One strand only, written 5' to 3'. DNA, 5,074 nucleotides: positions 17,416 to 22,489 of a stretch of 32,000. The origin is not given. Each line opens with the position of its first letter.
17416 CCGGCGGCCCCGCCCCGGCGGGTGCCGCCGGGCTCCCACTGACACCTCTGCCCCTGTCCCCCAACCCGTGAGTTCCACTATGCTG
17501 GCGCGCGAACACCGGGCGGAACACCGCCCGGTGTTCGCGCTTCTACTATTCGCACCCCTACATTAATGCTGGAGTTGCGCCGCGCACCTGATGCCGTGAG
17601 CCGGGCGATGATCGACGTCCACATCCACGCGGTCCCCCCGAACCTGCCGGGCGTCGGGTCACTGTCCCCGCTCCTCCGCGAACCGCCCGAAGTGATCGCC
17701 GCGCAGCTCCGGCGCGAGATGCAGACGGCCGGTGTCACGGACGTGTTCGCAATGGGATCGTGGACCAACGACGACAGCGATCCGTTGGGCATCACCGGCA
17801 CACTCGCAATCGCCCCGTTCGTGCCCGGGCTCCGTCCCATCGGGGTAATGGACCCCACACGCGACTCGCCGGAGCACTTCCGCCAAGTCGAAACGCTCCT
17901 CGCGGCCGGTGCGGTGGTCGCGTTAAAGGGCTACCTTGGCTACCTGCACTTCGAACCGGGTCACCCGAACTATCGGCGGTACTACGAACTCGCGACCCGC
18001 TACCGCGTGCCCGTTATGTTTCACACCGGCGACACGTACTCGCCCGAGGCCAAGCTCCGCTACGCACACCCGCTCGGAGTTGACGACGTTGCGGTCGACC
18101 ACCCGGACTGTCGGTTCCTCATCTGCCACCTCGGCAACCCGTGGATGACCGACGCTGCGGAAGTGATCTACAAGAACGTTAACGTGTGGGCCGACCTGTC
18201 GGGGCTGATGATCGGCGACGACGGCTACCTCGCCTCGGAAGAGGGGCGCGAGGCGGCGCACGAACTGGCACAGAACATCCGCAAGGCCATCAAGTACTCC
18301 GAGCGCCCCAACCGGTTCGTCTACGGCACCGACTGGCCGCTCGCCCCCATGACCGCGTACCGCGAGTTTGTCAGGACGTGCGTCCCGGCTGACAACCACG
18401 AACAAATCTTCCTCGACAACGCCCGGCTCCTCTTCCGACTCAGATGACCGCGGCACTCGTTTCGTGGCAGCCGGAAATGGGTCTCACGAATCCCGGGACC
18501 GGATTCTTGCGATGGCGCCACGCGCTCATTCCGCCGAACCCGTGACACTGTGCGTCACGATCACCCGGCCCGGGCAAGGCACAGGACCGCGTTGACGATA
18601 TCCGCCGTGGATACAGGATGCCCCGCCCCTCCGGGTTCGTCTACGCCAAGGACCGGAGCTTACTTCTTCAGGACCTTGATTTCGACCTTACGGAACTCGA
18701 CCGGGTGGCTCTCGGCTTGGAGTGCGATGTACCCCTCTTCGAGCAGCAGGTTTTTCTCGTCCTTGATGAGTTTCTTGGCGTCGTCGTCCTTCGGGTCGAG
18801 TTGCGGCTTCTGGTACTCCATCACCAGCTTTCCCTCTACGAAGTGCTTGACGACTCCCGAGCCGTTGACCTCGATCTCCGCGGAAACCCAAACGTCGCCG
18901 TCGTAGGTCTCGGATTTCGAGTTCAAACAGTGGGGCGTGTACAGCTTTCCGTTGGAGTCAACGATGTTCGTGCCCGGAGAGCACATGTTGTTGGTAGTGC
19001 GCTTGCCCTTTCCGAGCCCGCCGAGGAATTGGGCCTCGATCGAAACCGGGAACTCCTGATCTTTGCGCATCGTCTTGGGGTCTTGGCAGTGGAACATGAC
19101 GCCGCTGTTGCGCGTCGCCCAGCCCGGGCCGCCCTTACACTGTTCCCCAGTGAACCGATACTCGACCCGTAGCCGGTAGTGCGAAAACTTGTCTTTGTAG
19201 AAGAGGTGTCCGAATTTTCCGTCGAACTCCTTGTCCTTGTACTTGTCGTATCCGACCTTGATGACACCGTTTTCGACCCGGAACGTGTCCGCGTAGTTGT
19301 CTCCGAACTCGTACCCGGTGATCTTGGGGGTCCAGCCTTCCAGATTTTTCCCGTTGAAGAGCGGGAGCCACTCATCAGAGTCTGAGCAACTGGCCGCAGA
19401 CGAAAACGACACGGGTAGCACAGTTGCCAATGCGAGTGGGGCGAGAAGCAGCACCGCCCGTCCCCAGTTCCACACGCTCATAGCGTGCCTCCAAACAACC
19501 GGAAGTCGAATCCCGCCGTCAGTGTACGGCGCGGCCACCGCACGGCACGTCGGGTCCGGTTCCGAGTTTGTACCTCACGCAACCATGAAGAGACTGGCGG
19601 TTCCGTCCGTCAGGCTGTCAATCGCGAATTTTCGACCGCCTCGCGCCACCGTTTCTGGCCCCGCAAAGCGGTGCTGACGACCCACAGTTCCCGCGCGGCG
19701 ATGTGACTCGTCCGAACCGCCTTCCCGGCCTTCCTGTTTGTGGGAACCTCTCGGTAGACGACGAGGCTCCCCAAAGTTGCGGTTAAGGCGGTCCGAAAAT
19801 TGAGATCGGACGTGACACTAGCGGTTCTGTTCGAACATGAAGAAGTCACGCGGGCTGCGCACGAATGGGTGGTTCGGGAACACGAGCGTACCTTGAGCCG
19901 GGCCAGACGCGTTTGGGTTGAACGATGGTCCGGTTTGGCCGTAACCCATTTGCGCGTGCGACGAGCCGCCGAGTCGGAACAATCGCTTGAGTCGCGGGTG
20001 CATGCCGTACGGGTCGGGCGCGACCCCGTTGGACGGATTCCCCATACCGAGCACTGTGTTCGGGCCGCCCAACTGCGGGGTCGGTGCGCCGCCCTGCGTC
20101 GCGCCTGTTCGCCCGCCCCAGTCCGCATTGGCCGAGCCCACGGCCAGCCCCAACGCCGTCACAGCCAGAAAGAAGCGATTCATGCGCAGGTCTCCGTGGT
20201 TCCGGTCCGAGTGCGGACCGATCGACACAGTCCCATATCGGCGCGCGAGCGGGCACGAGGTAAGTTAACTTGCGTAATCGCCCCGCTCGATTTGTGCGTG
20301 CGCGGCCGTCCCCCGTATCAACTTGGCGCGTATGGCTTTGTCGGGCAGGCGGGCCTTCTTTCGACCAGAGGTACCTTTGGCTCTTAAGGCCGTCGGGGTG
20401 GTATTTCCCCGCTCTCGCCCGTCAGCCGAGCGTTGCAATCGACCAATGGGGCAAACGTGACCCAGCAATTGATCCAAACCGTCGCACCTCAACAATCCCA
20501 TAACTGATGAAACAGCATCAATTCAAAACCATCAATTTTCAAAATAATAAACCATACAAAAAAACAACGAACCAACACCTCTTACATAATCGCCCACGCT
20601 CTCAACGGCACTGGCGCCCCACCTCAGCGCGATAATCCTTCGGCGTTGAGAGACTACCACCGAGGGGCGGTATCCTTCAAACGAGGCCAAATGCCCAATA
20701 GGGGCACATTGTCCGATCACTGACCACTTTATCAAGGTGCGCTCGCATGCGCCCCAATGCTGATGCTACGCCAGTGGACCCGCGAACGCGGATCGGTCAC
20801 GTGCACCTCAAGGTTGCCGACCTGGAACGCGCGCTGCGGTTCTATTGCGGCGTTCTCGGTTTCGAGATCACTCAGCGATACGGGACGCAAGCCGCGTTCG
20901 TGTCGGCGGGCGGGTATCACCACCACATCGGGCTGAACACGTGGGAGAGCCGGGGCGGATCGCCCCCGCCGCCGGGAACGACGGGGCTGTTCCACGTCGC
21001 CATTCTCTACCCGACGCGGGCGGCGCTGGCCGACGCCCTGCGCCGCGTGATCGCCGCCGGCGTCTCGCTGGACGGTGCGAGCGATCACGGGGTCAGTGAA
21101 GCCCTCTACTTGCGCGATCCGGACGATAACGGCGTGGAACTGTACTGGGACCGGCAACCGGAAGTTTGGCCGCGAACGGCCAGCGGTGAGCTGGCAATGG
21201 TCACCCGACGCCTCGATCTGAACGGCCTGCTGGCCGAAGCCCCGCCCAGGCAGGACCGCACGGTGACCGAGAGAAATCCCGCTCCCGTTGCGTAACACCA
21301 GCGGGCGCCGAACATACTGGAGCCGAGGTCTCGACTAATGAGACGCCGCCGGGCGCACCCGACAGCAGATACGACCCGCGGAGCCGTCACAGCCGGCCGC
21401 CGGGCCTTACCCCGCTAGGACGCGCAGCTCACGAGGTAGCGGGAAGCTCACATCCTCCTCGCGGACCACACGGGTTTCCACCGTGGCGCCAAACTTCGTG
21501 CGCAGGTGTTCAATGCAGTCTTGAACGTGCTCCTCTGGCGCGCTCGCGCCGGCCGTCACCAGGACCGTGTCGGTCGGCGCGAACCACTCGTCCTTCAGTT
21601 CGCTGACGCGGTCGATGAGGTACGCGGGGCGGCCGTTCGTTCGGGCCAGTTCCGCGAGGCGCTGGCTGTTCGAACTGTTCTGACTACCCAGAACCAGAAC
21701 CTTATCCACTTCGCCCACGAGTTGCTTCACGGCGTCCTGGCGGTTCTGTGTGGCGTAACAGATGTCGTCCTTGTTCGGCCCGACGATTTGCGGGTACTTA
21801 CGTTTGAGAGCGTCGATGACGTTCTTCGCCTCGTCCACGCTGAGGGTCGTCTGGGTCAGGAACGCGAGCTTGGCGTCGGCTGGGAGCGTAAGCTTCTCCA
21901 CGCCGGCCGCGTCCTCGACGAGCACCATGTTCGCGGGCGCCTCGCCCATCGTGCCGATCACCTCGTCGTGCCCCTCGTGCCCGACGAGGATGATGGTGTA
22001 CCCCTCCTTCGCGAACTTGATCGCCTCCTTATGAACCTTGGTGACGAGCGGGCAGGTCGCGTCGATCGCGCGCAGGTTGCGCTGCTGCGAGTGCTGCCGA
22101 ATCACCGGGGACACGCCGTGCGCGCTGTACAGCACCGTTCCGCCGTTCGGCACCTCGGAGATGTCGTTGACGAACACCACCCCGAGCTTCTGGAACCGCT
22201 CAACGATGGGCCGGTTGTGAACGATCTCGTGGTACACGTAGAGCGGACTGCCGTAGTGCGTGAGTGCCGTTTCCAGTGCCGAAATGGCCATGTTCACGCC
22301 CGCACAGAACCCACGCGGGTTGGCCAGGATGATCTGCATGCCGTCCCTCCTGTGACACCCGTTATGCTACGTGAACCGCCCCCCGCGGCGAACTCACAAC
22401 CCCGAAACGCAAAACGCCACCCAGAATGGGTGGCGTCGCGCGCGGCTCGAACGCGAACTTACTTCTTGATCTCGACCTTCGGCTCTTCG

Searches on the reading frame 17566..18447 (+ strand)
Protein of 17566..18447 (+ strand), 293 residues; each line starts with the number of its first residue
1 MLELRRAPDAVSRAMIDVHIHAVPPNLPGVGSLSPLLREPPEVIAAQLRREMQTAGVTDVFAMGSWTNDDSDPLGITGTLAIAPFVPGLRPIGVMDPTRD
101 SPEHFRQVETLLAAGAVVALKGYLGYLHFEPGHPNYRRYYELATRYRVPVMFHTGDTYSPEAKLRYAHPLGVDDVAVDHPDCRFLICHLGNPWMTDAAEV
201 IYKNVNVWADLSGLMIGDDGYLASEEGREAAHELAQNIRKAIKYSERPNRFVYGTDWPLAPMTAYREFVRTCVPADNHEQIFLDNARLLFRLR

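Call 100: search_protein_families(library=pfam, proteins=[window:17566-18447:+], max_evalue=0.0001)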
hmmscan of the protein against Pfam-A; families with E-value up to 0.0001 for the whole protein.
window:17566-18447:+ (293 aa): 1 family
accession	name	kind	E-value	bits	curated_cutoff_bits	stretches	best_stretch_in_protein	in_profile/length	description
PF04909.20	Amidohydro_2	-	1.2e-26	94.6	26.4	1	16-292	1-289/289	Amidohydrolase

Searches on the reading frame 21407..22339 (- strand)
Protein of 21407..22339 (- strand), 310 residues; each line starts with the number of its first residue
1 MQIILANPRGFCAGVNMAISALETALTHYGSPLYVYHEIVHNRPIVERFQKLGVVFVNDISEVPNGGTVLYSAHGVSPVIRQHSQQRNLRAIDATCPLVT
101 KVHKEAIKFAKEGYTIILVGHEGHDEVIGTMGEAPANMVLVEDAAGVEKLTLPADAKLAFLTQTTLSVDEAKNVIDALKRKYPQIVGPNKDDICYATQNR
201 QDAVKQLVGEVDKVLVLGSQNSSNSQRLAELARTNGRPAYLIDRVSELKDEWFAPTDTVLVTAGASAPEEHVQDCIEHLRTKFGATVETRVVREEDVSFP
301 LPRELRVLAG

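Call 100: search_protein_families(library=pfam, proteins=[window:21407-22339:-], max_evalue=0.0001)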
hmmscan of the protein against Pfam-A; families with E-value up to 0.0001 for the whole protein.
window:21407-22339:- (310 aa): 1 family
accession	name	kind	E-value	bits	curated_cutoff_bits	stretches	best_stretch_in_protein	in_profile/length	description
PF02401.23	LYTB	-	1.6e-93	313.3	24.5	1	3-279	1-266/267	LytB protein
